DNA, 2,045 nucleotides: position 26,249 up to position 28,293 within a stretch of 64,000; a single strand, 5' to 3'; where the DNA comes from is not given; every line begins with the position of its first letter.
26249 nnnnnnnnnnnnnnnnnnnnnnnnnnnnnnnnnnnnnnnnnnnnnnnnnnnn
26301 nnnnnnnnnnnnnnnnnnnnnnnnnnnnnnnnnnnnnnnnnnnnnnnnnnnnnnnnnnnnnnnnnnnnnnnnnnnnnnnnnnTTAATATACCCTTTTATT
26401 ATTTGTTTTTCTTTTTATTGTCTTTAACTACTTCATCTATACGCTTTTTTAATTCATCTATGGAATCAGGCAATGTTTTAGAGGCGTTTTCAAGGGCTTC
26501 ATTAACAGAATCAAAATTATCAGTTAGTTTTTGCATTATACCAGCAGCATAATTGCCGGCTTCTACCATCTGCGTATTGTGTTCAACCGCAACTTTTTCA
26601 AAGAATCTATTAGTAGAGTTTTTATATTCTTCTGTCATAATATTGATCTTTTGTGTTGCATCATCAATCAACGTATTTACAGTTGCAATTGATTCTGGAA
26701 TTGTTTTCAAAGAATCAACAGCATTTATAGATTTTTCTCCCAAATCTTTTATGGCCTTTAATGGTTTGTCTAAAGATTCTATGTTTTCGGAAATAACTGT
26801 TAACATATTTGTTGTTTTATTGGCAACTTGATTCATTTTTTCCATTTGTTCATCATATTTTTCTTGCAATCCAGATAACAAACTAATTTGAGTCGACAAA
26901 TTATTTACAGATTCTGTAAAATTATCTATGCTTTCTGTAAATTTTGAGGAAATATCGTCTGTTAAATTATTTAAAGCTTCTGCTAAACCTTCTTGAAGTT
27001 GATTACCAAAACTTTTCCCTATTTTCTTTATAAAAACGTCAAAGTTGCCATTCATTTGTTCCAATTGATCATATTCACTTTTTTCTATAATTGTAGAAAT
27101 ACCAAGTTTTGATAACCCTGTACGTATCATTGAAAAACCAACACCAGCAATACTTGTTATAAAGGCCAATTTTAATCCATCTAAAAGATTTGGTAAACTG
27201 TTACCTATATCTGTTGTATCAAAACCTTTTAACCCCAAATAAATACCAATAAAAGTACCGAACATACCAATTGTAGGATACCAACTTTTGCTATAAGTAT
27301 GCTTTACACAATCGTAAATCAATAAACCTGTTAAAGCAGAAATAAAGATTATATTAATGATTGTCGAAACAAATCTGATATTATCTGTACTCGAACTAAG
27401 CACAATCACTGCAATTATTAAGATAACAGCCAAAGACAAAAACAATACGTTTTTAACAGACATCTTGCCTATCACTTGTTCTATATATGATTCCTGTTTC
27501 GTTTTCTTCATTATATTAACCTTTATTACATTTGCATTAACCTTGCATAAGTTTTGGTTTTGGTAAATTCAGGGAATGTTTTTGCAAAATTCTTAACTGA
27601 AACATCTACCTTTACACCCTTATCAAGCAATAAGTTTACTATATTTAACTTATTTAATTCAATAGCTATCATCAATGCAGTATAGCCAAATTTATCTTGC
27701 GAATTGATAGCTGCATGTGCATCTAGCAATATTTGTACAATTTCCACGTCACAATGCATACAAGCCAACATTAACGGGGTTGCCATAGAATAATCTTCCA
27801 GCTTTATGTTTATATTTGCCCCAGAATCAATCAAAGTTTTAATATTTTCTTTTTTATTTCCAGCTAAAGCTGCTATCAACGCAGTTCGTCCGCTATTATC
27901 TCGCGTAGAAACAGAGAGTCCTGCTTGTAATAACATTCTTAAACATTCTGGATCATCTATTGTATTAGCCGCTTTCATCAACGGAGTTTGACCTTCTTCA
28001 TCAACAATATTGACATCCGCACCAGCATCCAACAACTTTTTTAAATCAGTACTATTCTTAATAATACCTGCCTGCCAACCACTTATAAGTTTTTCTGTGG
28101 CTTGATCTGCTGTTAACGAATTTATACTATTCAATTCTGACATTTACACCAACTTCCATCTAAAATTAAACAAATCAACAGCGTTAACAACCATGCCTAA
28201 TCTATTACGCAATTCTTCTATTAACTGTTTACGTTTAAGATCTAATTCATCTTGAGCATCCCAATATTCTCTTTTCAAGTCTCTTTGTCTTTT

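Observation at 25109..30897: Non-canonical Zorya-like module: SNF2 helicase, ankyrin protein, MotA-like, MotB-like and a 171-aa orphan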

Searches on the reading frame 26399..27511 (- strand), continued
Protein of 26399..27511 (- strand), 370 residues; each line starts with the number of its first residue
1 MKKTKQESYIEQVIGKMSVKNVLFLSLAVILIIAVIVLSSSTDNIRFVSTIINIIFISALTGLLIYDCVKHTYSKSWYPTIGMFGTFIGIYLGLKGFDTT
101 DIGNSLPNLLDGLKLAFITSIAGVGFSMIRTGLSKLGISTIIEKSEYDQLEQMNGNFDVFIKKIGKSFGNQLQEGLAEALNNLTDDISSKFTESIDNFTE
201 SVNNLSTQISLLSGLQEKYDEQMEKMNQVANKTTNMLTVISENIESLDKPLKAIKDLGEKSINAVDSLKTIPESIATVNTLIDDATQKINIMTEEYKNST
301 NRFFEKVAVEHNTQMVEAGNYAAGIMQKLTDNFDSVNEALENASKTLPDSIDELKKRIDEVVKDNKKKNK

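Call 28: search_protein_families(library=padloc, proteins=[L015:12001-13161:+, L015:13165-15243:+, L015:9881-11305:+, L015:11309-12004:+, L012:12121-13311:+, L012:7736-9802:-, L015:6401-7849:+], max_evalue=0.001)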
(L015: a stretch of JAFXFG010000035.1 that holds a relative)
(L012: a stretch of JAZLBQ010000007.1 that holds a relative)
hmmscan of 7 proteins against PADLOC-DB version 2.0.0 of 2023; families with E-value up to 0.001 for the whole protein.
L015:12001-13161:+ (386 aa): 4 families
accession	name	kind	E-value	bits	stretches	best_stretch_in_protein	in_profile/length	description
PDLC00642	ZorE2|ZorE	-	2.7e-15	54.6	1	78-173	65-175/283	HNH endonuclease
PDLC00646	ZorE2|ZorE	-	7.6e-12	43.7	1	76-159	57-148/162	HNH endonuclease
PDLC00643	ZorE2|ZorE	-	3.8e-11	40.8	1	80-163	69-158/282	HNH endonuclease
PDLC00645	ZorE2|ZorE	-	7e-11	39.8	1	78-157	59-150/375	HNH endonuclease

L015:13165-15243:+ (692 aa): 46 families (the best 25 are shown)
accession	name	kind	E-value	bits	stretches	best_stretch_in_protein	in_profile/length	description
PDLC00132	GajB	-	2.3e-43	146.8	2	220-668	175-598/625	UrvD helicase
PDLC00114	GajB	-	2.7e-41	139.8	2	263-687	217-628/635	UrvD helicase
PDLC00117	GajB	-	8.1e-39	131.6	1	260-684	217-592/604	UrvD helicase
PDLC00127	GajB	-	6e-36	122.1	3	262-403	202-344/594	UrvD helicase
PDLC03802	RTasHel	-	9.5e-35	118.5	3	260-407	191-325/675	DRT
PDLC00123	GajB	-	1.4e-34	117.6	3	235-532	152-430/540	UrvD helicase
PDLC00138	GajB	-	1.9e-33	114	2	191-408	150-365/581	UrvD helicase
PDLC00122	GajB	-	3.2e-31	106.8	2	259-521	160-409/502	UrvD helicase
PDLC00130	GajB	-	2.5e-30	103.3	3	259-370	203-312/589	UrvD helicase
PDLC00121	GajB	-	9.4e-29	98.4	3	262-460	203-396/565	UrvD helicase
PDLC00107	GajB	-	4.4e-28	96.2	2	263-541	217-465/587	UrvD helicase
PDLC00136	GajB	-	1.4e-27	94.8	2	227-405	171-343/570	UrvD helicase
PDLC00129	GajB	-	2.7e-27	93.6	1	4-406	8-358/594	UrvD helicase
PDLC00112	GajB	-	8e-25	85.5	2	259-389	209-336/581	UrvD helicase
PDLC00135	GajB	-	1.6e-23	81.5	2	14-85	15-84/603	UrvD helicase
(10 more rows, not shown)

L015:9881-11305:+ (474 aa): 20 families
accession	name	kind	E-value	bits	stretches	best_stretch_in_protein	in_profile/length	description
PDLC00637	ZorA2|ZorA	-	1.6e-36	124.1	1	38-377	15-367/420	MotA/ExbB/TolQ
PDLC00640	ZorA2|ZorA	-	1.8e-35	120.7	2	170-464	197-497/590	MotA/ExbB/TolQ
PDLC00638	ZorA2|ZorA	-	8.1e-35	118.6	2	169-427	188-451/545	MotA/ExbB/TolQ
PDLC00639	ZorA2|ZorA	-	1.1e-30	104.9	1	34-453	28-471/494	MotA/ExbB/TolQ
PDLC00636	ZorA2|ZorA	-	9.3e-26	88.7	2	72-145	50-120/461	MotA/ExbB/TolQ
PDLC00635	ZorA2|ZorA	-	4.3e-20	70.2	2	69-200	51-181/505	MotA/ExbB/TolQ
PDLC00602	ZorA1|ZorA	-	3.6e-14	50.5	1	73-136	137-200/648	MotA/ExbB/TolQ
PDLC00601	ZorA1|ZorA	-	1.9e-13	48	2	73-125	144-199/699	MotA/ExbB/TolQ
PDLC00603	ZorA1|ZorA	-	2e-13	47.8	1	74-137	140-203/727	MotA/ExbB/TolQ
PDLC00598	ZorA1|ZorA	-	8.3e-13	45.6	2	179-462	298-566/663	MotA/ExbB/TolQ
PDLC00597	ZorA1|ZorA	-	3.1e-11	40.7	1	73-403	117-390/683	MotA/ExbB/TolQ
PDLC00647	ZorA3|ZorA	-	1.3e-09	35.1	2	160-407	338-590/780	MotA/ExbB/TolQ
PDLC00650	ZorA3|ZorA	-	5.3e-08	29.9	0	74-129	116-176/1063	MotA/ExbB/TolQ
PDLC00648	ZorA3|ZorA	-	2.2e-07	28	1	191-422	308-534/692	MotA/ExbB/TolQ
PDLC00599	ZorA1|ZorA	-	1.3e-06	25.4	1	74-150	136-213/631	MotA/ExbB/TolQ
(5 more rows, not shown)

L015:11309-12004:+ (231 aa): 7 families
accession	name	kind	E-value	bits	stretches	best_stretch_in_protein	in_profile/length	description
PDLC00641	ZorB2|ZorB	-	6.4e-83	276.1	1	5-230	10-237/238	MotB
PDLC00609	ZorB1|ZorB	-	1.7e-55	186.1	1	5-230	12-229/232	MotB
PDLC00611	ZorB1|ZorB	-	1.4e-24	85.1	1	9-215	18-213/240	MotB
PDLC00608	ZorB1|ZorB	-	3.2e-20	70.5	1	7-217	13-227/243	MotB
PDLC00610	ZorB1|ZorB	-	6.6e-17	59.9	1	4-221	9-240/254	MotB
PDLC00612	ZorB1|ZorB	-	4.7e-12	44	1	34-224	79-275/293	MotB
PDLC00651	ZorB3|ZorB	-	6.8e-06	23.7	1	12-217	16-204/215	MotB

L012:12121-13311:+ (396 aa): 4 families
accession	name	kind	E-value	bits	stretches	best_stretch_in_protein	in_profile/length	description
PDLC00642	ZorE2|ZorE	-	1.3e-06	26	1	77-175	65-173/283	HNH endonuclease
PDLC00646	ZorE2|ZorE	-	5.3e-06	24.7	1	73-162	55-150/162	HNH endonuclease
PDLC00645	ZorE2|ZorE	-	1.5e-05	22.3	1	75-153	57-145/375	HNH endonuclease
PDLC00643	ZorE2|ZorE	-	0.00074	16.9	0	80-153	70-147/282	HNH endonuclease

L012:7736-9802:- (688 aa): 45 families (the best 25 are shown)
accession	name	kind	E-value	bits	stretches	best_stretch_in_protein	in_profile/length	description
PDLC00132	GajB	-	3.5e-40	136.3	2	224-664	182-598/625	UrvD helicase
PDLC00114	GajB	-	5.5e-40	135.6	1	259-683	216-628/635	UrvD helicase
PDLC00117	GajB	-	6.5e-36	122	1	258-681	218-593/604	UrvD helicase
PDLC00123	GajB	-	4.3e-33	112.7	2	258-485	176-396/540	UrvD helicase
PDLC03802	RTasHel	-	2e-31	107.6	3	251-403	187-324/675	DRT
PDLC00130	GajB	-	5.1e-31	105.6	2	167-348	124-294/589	UrvD helicase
PDLC00127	GajB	-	2.8e-30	103.4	3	259-420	202-364/594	UrvD helicase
PDLC00121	GajB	-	4.6e-28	96.1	3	230-442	177-381/565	UrvD helicase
PDLC00107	GajB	-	1.4e-27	94.6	2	260-405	217-357/587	UrvD helicase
PDLC00129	GajB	-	6.6e-26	89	1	1-406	9-361/594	UrvD helicase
PDLC00138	GajB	-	1.1e-25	88.3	2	171-406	137-366/581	UrvD helicase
PDLC00122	GajB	-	5.9e-25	86.1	2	258-475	162-368/502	UrvD helicase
PDLC00136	GajB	-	1.9e-23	81.2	1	3-391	5-336/570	UrvD helicase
PDLC00112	GajB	-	2.5e-23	80.5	2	222-343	174-294/581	UrvD helicase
PDLC00110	GajB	-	4e-23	79.9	2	257-382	269-399/725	UrvD helicase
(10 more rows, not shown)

L015:6401-7849:+ (482 aa): 3 families
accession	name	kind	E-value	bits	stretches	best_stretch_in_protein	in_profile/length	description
PDLC01652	WYL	-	1.5e-21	75.4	1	152-327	14-160/162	"CAS-I,CAS-II,CAS-III,CAS-IV,CAS-V,CAS-VI; associated_signaling"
PDLC01457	WYL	-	1.1e-16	59.1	1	16-316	9-228/229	"CAS-I,CAS-II,CAS-III,CAS-IV,CAS-V,CAS-VI; associated_signaling"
PDLC01766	Cas3c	-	1.4e-15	54.6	1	128-328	111-312/1009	-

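Call 34: search_protein_families(library=ncbifam, proteins=[window:26399-27511:-, L005:5826-6566:+], max_evalue=0.001)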
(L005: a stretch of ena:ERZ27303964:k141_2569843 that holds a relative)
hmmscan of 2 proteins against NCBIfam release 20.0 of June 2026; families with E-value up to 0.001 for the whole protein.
window:26399-27511:- (370 aa): 11 families
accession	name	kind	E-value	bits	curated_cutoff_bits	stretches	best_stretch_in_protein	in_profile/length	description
NF041792.2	2_anti-phage_ZorA2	equivalog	4e-13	48.8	700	1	72-270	47-256/550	type II Zorya anti-phage system protein ZorA2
NF033917.0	antiphage_ZorA_4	subfamily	2.7e-12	46.3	500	1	77-361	65-368/413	anti-phage ZorAB system protein ZorA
NF033916.0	antiphage_ZorA_3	subfamily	4.4e-10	39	250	1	81-160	34-111/509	anti-phage ZorAB system protein ZorA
NF033915.0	antiphage_ZorA_2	subfamily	1.4e-09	37.5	100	1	79-204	116-246/383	anti-phage ZorAB system protein ZorA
NF033914.0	antiphage_ZorA_1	subfamily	2.4e-06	26.1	190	0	215-364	448-600/619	anti-phage ZorAB system protein ZorA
TIGR02169.1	SMC_prok_A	equivalog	5.6e-05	21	729.4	1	174-367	269-457/1165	chromosome segregation protein SMC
NF047515.1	SpiroCoCo_C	equivalog_domain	6.8e-05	22.2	125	0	215-362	95-231/313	SpiroCoCo family coiled-coil protein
TIGR00996.1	Mtu_fam_mce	paralog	0.00021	20.6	140.5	0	147-260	129-245/291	MCE family protein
NF053563.1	Rkd4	equivalog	0.00026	19.2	860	1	144-363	260-470/747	arcadin-4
NF043058.1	T4SS_LegC2C7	subfamily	0.00052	19.1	350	0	170-356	121-302/348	LegC2/C7 family Dot/Icm T4SS effector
TIGR00634.1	recN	equivalog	0.00077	18.5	407.85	0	164-269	264-370/563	DNA repair protein RecN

L005:5826-6566:+ (246 aa): 1 family
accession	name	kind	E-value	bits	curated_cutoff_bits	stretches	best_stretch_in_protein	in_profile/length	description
NF041791.1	anti-phage_ZorE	equivalog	4e-34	118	600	1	43-245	48-256/358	type II Zorya anti-phage system protein ZorE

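Call 47: search_protein_families(library=pfam, proteins=[L015:12001-13161:+], max_evalue=0.01)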
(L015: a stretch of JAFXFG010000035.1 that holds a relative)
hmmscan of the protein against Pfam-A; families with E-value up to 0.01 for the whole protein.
L015:12001-13161:+ (386 aa): 3 families
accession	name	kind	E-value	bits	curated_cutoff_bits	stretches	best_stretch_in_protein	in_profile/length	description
PF12796.13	Ank_2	-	0.00044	21.2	27.3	1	240-299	14-68/90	Ankyrin repeats (3 copies)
PF13857.12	Ank_5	-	0.0053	17.6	27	0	247-293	7-51/56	Ankyrin repeats (many copies)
PF01258.23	zf-dskA_traR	-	0.008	16.6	24.9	0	195-222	6-32/36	Prokaryotic dksA/traR C4-type zinc finger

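Call 66: search_protein_families(library=padloc, proteins=[L007:5731-6513:-, L008:8934-9716:-], max_evalue=0.001)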
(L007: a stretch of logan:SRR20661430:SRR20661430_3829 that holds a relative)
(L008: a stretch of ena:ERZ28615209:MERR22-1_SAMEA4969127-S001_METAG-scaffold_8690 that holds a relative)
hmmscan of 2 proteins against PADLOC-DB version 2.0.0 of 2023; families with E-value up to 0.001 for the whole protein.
L007:5731-6513:- (260 aa): 0 families

L008:8934-9716:- (260 aa): 0 families

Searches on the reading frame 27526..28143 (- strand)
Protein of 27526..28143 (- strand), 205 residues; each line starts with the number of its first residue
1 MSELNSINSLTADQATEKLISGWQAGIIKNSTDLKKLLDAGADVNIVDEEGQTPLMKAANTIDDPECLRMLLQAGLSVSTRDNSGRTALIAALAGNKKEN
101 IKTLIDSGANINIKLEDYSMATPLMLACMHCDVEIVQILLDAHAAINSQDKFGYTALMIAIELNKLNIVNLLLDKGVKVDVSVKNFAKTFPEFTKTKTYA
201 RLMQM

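Call 4: search_protein_families(library=padloc, proteins=[window:27526-28143:-], max_evalue=0.01)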
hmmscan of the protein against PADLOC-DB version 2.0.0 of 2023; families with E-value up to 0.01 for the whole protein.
window:27526-28143:- (205 aa): 3 families
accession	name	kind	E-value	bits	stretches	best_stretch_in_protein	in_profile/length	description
PDLC04783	PDC-M72A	-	4.8e-27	93.2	1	19-185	201-361/392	-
PDLC02908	Ankyrin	-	1e-19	68.3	2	101-181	718-797/880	-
PDLC02203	MzaA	-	4e-05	20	1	121-181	11-72/683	-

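Call 5: search_protein_families(library=pfam, proteins=[window:27526-28143:-], max_evalue=0.01)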
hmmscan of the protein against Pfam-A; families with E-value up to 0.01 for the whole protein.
window:27526-28143:- (205 aa): 7 families
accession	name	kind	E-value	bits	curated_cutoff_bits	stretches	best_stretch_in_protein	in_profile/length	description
PF12796.13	Ank_2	-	2.2e-30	105.5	27.3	2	32-114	11-89/90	Ankyrin repeats (3 copies)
PF00023.36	Ank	-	1.1e-27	95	21.1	4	122-151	4-33/33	Ankyrin repeat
PF13637.12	Ank_4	-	2.7e-23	81.9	22.7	4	92-140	4-50/50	Ankyrin repeats (many copies)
PF13857.12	Ank_5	-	2.9e-20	72.6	27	3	37-90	1-54/56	Ankyrin repeats (many copies)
PF13606.12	Ank_3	-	1.3e-18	65.3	22.3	2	122-147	4-29/30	Ankyrin repeat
PF24521.3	Ank_KRIT1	-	0.00035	20.8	80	0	54-143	21-108/149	KRIT1 ankyrin-repeats domain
PF23745.1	ANK_LRRK2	-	0.0015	18.8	27.5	0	124-178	35-89/130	LRRK2 ANK repeat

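Call 34: search_protein_families(library=ncbifam, proteins=[window:27526-28143:-], max_evalue=0.001)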
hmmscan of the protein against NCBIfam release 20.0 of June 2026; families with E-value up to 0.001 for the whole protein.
window:27526-28143:- (205 aa): 9 families
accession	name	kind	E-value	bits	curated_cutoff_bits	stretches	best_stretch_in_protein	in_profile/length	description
NF043029.1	T4SS_AnkY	equivalog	1.7e-22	79.6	600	2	66-123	472-527/543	Dot/Icm T4SS effector AnkY/LegA9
NF043023.1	T4SS_AnkH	equivalog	3.1e-19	69.1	600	2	27-113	8-93/467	Dot/Icm T4SS effector AnkH/LegA3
NF041931.2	MzaA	equivalog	1e-17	64.2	800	2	117-175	32-90/726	MZA anti-phage system associated sigma-70 family RNA polymerase sigma factor MzaA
NF043022.1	T4SS_AnkG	equivalog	2.4e-17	62.9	500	2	62-185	306-435/455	Dot/Icm T4SS effector AnkG/AnkZ/LegA7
TIGR00870.1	trp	subfamily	1.3e-13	49.9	498.75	1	151-182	129-160/747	transient-receptor-potential calcium channel protein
NF043028.1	T4SS_AnkX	equivalog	8.7e-13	47.3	1400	1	30-175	560-707/938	Dot/Icm T4SS effector AnkN/AnkX/LegA8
NF043024.1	T4SS_AnkI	equivalog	3.2e-09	36.1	550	1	117-162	238-284/439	Dot/Icm T4SS effector AnkI/LegAS4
NF043019.1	T4SS_AnkC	equivalog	3.5e-08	32.7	450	2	75-178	117-226/459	Dot/Icm T4SS effector AnkC/LegA12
NF043021.1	T4SS_AnkF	equivalog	4.6e-06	25.2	1000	0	117-185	582-651/917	Dot/Icm T4SS effector AnkF/LegA14/Ceg31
